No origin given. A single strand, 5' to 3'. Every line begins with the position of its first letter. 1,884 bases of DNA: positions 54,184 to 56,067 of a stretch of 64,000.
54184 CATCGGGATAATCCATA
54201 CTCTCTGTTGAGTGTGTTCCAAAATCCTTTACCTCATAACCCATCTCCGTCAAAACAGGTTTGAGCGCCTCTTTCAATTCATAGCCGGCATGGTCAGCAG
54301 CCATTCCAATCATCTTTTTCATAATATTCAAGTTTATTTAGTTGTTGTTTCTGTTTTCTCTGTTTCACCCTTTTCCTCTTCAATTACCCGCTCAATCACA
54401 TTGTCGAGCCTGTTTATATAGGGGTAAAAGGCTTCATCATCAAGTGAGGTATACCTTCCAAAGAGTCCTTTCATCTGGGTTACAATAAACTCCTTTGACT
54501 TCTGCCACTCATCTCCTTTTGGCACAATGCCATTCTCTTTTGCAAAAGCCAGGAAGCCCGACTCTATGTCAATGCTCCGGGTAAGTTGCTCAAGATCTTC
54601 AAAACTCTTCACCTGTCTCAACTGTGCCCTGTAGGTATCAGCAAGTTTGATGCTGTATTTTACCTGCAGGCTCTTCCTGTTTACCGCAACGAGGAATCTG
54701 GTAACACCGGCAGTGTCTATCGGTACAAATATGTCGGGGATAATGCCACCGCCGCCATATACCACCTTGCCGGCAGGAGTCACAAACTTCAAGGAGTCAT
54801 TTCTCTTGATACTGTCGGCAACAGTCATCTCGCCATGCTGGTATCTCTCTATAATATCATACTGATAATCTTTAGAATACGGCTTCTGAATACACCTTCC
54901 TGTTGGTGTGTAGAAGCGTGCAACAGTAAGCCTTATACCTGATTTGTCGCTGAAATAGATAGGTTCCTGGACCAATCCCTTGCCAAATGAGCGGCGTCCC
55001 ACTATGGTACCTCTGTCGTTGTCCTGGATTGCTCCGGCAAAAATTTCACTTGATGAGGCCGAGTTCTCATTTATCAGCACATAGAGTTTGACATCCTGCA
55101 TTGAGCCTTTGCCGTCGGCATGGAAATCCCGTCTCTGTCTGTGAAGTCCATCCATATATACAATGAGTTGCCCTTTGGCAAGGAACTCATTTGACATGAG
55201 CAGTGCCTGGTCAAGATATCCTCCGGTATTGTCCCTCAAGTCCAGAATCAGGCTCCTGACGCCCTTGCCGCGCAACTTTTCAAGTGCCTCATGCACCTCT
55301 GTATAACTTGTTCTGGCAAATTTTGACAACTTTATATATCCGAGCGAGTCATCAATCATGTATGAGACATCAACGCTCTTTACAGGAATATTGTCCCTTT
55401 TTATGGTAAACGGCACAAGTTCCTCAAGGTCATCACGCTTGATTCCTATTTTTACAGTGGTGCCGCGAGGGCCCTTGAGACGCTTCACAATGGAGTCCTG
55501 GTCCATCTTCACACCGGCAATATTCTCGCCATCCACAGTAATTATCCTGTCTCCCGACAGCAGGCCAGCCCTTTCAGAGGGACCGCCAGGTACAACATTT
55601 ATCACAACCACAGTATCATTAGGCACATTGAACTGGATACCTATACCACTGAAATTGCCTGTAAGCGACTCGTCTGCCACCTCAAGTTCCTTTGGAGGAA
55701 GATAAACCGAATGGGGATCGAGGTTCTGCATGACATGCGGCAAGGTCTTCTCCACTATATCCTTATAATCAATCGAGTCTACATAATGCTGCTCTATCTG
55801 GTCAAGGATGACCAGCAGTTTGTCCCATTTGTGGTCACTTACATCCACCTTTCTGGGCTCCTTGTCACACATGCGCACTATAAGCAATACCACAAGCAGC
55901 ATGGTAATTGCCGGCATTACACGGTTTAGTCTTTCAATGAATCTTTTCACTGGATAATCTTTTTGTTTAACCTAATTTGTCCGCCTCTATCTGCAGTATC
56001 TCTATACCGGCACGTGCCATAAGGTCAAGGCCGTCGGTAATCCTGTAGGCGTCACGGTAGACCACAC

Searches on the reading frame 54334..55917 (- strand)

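Call 60: search_protein_families(library=pfam, proteins=[window:54334-55917:-], max_evalue=0.001)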
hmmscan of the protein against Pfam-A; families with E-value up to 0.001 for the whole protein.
window:54334-55917:- (527 aa): 4 families
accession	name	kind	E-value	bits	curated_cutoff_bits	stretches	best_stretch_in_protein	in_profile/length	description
PF03572.23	Peptidase_S41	-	4.7e-49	166.6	24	1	192-345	2-156/165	Peptidase family S41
PF13180.12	PDZ_2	-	3.4e-13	50.1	27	1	91-165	2-73/80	PDZ domain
PF17820.7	PDZ_6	-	1.2e-10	41.4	27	1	104-161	1-54/54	PDZ domain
PF00595.29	PDZ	-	2.1e-10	41.3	23.2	1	86-159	8-80/81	PDZ domain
